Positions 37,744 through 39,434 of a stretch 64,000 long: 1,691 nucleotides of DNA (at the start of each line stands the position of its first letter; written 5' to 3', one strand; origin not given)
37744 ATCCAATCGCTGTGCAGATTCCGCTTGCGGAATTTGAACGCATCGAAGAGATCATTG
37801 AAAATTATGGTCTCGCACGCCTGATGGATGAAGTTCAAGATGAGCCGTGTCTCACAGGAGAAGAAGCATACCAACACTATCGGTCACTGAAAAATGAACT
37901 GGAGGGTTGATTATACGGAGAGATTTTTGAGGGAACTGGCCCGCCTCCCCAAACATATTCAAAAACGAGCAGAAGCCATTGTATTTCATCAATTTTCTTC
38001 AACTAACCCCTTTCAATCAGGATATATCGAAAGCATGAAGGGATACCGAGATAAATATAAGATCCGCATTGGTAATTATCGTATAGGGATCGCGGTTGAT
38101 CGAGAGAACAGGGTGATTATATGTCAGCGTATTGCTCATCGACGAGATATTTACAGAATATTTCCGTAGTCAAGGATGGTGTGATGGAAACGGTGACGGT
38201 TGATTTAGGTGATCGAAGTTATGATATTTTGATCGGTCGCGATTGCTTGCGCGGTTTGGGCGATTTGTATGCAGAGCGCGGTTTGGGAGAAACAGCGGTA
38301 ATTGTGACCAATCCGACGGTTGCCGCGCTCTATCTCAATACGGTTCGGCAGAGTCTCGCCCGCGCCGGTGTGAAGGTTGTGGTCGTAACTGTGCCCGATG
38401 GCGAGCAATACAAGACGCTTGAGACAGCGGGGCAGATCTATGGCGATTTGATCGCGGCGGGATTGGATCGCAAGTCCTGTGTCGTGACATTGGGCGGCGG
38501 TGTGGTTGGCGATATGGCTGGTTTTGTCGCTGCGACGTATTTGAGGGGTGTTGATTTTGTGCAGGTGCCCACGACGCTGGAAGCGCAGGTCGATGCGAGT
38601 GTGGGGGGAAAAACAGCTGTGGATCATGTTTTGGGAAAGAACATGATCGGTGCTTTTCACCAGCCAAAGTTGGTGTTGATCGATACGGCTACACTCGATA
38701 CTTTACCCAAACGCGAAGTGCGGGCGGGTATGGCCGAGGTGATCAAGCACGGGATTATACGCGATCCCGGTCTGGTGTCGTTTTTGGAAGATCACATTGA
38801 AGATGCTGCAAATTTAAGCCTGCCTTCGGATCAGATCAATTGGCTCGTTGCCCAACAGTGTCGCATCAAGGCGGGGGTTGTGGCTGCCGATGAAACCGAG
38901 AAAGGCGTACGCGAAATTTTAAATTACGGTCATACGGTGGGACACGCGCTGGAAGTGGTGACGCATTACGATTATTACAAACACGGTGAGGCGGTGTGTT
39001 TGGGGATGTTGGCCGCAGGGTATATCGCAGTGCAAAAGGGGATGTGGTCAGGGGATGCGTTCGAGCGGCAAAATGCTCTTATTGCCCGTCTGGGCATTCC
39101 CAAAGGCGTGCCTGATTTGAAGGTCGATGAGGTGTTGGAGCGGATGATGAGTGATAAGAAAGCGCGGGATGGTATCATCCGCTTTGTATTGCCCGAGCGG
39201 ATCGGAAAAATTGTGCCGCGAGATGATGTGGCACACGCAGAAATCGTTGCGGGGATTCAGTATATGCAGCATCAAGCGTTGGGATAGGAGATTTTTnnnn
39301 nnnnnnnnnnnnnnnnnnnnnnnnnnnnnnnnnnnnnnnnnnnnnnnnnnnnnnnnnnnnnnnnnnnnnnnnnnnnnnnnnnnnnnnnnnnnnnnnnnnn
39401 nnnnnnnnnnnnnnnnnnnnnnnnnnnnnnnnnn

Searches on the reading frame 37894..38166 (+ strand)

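Call 78: search_protein_families(library=pfam, proteins=[window:37894-38166:+], max_evalue=0.001)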
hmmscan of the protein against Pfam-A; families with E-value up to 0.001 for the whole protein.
window:37894-38166:+ (91 aa): 1 family
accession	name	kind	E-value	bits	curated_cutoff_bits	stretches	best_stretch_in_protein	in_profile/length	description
PF05016.21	ParE_toxin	-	1.6e-08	35.4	23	1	5-87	1-89/89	ParE toxin of type II toxin-antitoxin system, parDE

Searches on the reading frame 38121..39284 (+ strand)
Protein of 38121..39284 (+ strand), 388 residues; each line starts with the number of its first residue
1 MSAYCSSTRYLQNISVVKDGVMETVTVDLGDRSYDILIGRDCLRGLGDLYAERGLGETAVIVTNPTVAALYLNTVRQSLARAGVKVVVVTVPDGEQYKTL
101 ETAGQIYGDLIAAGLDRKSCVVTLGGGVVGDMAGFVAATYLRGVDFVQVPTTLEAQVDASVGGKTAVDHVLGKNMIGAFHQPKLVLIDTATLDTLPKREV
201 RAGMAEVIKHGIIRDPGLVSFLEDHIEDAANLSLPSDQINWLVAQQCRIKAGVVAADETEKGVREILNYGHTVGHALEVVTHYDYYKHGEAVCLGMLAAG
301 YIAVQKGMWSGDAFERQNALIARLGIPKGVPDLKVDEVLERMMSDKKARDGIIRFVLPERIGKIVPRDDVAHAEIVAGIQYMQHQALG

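Call 7: search_protein_families(library=pfam, proteins=[window:38121-39284:+], max_evalue=0.001)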
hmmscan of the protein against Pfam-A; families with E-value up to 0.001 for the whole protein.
window:38121-39284:+ (388 aa): 4 families
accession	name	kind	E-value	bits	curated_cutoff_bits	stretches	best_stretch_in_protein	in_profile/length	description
PF01761.26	DHQ_synthase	-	3.6e-49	165.7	24.2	1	89-201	2-114/115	3-dehydroquinate synthase N-terminal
PF24621.2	DHQS_C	-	1.4e-42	145.5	27.6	1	203-348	1-144/144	3-dehydroquinate synthase C-terminal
PF13685.12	Fe-ADH_2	-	3.9e-11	43.6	28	1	38-192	2-145/149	Iron-containing alcohol dehydrogenase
PF00465.25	Fe-ADH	-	5e-09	36.4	31.3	1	36-153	4-131/168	Iron-containing alcohol dehydrogenase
